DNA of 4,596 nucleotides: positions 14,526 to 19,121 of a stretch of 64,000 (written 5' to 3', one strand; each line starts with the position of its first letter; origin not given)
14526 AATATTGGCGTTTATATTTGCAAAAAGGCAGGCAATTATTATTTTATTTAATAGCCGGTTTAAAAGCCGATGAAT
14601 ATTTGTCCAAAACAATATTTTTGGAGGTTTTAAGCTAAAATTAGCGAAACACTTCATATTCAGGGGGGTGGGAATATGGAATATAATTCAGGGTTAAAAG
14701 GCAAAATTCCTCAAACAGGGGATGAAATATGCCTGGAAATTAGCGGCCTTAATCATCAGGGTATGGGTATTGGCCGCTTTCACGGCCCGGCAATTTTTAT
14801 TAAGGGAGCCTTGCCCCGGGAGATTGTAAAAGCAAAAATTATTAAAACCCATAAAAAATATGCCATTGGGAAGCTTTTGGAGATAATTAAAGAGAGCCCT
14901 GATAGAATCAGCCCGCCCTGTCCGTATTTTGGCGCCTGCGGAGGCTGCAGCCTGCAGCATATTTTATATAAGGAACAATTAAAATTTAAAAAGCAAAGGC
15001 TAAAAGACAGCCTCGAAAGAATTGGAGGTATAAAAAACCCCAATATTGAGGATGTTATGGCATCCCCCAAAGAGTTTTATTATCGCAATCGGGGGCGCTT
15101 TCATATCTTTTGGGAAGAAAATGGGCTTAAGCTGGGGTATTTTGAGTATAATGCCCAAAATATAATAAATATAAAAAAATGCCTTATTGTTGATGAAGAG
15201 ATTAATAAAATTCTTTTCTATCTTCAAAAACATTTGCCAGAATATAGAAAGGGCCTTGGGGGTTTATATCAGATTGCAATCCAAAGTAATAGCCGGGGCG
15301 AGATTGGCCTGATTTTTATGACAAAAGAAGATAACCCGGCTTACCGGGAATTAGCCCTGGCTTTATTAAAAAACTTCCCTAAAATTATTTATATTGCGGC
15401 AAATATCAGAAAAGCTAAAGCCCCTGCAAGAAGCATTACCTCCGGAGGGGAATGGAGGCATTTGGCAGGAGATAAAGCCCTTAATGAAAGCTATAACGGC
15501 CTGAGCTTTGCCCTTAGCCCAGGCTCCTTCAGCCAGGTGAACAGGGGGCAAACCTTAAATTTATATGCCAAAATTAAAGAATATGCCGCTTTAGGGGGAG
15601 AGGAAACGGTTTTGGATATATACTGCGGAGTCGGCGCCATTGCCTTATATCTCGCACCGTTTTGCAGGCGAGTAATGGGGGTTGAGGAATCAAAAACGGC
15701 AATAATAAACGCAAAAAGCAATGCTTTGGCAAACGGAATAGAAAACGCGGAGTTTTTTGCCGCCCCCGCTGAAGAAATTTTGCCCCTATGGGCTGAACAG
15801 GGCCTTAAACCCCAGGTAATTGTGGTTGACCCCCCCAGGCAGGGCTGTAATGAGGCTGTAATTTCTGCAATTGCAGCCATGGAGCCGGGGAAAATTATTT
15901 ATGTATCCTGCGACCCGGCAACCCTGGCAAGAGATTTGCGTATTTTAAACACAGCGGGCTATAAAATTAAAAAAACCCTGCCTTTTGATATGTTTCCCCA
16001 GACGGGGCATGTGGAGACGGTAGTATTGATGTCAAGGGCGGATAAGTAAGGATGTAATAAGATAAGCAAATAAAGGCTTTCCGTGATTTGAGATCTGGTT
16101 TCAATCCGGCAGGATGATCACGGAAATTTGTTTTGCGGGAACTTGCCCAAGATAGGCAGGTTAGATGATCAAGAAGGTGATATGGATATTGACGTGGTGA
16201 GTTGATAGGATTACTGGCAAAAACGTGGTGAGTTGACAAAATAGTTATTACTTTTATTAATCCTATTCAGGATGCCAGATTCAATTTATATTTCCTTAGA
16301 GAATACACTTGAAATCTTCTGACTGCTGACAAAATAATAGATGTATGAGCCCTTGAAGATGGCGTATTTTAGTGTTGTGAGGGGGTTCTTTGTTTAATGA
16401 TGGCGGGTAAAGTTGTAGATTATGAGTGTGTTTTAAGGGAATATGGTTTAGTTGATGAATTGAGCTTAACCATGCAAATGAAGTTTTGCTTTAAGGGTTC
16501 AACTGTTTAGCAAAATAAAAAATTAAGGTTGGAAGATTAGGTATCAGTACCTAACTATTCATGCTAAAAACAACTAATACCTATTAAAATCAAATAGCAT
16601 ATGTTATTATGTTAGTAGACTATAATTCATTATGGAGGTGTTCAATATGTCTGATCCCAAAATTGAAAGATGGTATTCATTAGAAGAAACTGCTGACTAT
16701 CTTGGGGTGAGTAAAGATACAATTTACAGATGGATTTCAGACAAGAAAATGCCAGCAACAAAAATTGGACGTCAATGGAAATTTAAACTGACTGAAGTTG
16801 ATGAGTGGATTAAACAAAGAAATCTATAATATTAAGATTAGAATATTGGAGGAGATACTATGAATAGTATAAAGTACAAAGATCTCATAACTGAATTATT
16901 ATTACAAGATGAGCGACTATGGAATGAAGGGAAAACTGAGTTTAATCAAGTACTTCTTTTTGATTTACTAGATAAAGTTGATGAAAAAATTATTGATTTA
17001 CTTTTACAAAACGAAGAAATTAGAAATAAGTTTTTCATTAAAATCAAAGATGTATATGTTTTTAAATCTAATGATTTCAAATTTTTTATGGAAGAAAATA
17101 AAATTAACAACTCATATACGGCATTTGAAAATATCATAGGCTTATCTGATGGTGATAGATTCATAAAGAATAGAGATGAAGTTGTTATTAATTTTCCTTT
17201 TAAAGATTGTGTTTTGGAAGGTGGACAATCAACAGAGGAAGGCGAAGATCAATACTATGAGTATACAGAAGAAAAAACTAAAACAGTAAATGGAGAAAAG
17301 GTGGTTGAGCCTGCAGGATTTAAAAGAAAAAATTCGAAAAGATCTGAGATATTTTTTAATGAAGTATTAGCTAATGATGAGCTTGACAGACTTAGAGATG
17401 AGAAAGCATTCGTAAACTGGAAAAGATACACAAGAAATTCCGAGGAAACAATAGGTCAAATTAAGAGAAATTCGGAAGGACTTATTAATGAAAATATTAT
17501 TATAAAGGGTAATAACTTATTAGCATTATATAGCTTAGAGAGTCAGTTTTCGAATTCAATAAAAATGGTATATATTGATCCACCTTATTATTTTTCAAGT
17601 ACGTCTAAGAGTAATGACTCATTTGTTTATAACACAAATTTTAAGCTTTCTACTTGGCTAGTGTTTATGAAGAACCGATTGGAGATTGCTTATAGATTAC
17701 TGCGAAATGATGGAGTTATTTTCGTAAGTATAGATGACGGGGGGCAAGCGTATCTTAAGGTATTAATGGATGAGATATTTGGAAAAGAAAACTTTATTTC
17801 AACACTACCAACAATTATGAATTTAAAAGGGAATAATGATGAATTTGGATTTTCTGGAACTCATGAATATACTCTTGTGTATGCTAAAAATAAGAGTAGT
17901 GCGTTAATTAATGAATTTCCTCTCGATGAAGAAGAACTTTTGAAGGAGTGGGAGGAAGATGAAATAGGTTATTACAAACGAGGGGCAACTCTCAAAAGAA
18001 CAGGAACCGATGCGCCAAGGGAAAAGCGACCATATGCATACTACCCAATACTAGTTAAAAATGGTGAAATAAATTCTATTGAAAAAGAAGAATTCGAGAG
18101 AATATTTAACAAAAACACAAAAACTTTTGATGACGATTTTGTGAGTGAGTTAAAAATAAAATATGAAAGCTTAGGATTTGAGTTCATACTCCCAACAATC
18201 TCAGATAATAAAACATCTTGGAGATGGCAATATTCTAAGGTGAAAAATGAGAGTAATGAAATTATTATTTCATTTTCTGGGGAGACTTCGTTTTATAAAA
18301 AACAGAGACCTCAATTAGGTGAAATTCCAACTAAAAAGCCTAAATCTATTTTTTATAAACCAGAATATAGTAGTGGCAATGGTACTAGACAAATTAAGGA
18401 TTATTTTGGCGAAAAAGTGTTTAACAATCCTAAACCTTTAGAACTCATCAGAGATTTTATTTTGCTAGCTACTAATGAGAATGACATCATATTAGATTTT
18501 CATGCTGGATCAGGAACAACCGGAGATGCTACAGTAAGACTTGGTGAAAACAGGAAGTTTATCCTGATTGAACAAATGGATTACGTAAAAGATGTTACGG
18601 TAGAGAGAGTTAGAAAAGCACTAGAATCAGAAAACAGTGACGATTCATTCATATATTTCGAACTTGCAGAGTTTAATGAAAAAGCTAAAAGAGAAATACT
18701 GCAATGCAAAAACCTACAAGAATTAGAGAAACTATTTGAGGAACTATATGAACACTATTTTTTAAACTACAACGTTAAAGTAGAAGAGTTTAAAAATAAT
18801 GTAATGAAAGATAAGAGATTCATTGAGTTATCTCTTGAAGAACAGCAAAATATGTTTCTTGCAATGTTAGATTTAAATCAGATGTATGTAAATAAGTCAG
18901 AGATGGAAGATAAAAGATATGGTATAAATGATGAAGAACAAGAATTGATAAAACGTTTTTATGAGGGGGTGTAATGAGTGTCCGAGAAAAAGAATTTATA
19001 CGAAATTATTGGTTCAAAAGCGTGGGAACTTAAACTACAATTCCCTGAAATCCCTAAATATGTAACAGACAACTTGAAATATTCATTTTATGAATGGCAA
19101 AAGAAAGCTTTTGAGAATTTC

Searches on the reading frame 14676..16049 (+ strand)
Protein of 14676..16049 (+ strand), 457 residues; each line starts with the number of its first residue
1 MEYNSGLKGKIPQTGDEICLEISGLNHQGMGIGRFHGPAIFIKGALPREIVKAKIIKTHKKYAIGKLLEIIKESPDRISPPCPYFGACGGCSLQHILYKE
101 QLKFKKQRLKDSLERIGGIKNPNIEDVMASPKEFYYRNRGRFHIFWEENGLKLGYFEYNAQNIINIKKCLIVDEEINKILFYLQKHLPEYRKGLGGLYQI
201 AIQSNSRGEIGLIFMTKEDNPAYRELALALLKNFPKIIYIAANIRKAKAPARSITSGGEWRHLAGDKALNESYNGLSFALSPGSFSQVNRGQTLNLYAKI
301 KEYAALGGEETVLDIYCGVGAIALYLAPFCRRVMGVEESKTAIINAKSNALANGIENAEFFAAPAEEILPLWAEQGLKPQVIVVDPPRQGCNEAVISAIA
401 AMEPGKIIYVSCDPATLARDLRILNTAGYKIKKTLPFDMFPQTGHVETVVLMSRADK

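Call 39: find_encoding_contigs(protein=window:14676-16049:+, flank=3000, max_places=6)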
Protein window:14676-16049:+ (457 aa): 2 contigs read that carry it; 1 place shown.
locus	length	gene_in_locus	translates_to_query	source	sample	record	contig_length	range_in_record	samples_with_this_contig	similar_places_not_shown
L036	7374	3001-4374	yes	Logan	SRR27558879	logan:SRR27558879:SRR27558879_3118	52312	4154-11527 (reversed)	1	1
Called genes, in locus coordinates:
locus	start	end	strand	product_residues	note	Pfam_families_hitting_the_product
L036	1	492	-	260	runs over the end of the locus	PF08543:Phos_pyr_kin, PF00294:PfkB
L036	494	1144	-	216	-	PF00702:Hydrolase, PF12710:HAD, PF13419:HAD_2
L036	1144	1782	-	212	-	PF02581:TMP-TENI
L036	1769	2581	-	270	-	PF02110:HK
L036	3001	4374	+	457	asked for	PF01938:TRAM, PF05958:tRNA_U5-meth_tr, PF13649:Methyltransf_25 (weak), PF13847:Methyltransf_31 (weak)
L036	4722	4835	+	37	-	-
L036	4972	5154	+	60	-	PF13384:HTH_23 (faint), PF12728:HTH_17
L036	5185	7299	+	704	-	PF12564:TypeIII_RM_meth, PF01555:N6_N4_Mtase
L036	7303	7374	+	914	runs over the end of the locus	PF00270:DEAD (faint), PF04851:ResIII, PF27159:HI_1054_N, PF27365:HI_1054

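Call 58: search_protein_families(library=ncbifam, proteins=[window:14676-16046:+])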
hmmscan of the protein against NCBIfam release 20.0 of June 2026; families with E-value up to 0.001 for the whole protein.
window:14676-16046:+ (457 aa): 17 families
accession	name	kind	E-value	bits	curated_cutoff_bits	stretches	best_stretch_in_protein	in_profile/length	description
TIGR00479.1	rumA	equivalog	5.2e-120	401.2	183.55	1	25-447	1-432/432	23S rRNA (uracil(1939)-C(5))-methyltransferase RlmD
NF009639.0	PRK13168.1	equivalog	1e-91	308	458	1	16-454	15-445/446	23S rRNA (uracil(1939)-C(5))-methyltransferase RlmD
NF002910.0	PRK03522.2-3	equivalog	4.4e-52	177.4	558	1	82-454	3-382/383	23S rRNA (uracil(747)-C(5))-methyltransferase RlmC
NF002909.0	PRK03522.2-1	equivalog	1e-45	156.5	553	1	82-454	3-373/374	23S rRNA (uracil(747)-C(5))-methyltransferase RlmC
TIGR02085.1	meth_trns_rumB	equivalog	2.2e-40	138.8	429.5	1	86-454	8-374/374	23S rRNA (uracil(747)-C(5))-methyltransferase RlmC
TIGR02143.1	trmA_only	equivalog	3.8e-32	111.6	334.65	1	98-454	2-351/352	tRNA (uridine(54)-C5)-methyltransferase TrmA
NF002913.0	PRK03522.2-6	equivalog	5.9e-24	85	537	2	377-456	265-342/342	23S rRNA (uracil(747)-C(5))-methyltransferase RlmC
NF053718.1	23SC1962Mtase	equivalog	1.4e-10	40.5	575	1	309-388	211-290/383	23S rRNA (cytosine(1962)-C(5))-methyltransferase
TIGR03534.1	RF_mod_PrmC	equivalog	5.2e-08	32.6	199.1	1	274-387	56-165/253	peptide chain release factor N(5)-glutamine methyltransferase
NF011529.0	PRK14968.1-3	equivalog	1.6e-05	24.4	162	1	308-362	34-88/198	putative methyltransferase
TIGR01983.1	UbiG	equivalog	7.1e-05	22.2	102.95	1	309-368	50-109/228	bifunctional 2-polyprenyl-6-hydroxyphenol methylase/3-demethylubiquinol 3-O-methyltransferase UbiG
NF043040.1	corrin_prot_MT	hypoth_equivalog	0.00011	21.7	180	1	290-368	24-102/216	corrinoid protein-associated methyltransferase CpaM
TIGR00536.1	hemK_fam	subfamily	0.00013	21.1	115.5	1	310-387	116-191/286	HemK family protein methyltransferase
NF053605.1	PyTRAM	equivalog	0.00019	21.1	85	1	14-65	4-55/56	TRAM domain-containing RNA chaperone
TIGR02469.1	CbiT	equivalog_domain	0.00021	21.5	78.3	1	306-372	17-80/124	precorrin-6Y C5,15-methyltransferase (decarboxylating) subunit CbiT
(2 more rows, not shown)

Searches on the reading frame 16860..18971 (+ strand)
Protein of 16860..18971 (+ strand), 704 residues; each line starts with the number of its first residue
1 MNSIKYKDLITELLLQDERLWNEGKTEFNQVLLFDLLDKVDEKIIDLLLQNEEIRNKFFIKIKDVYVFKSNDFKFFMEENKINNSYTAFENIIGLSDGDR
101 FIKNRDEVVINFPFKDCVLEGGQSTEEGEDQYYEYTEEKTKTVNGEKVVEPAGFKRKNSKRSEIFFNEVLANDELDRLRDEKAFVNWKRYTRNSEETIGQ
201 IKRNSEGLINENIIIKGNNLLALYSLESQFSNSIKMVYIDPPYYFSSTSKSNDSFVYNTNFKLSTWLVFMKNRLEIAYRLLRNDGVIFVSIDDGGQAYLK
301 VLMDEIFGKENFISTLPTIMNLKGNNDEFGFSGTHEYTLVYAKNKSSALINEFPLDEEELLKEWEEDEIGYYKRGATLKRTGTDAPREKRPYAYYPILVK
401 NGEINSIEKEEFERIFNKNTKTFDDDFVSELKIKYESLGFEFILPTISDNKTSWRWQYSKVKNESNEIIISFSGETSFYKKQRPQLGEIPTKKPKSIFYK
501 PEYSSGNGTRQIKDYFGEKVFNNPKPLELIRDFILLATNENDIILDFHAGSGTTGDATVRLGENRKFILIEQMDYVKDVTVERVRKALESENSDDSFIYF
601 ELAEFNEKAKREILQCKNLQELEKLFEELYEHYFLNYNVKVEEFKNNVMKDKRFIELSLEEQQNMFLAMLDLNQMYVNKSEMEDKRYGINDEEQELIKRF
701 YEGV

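Call 64: search_protein_families(library=pfam, proteins=[window:16860-18971:+])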
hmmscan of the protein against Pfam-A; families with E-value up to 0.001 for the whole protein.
window:16860-18971:+ (704 aa): 3 families
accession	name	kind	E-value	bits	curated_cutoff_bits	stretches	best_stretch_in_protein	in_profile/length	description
PF01555.25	N6_N4_Mtase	-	6.4e-36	124.8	26.7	1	234-579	1-218/221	DNA methylase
PF12564.13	TypeIII_RM_meth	-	2e-14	54.1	25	1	41-95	1-56/56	Type III restriction/modification enzyme methylation subunit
PF03602.21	Cons_hypoth95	-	0.00013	22.2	24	0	194-249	73-130/182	Conserved hypothetical protein 95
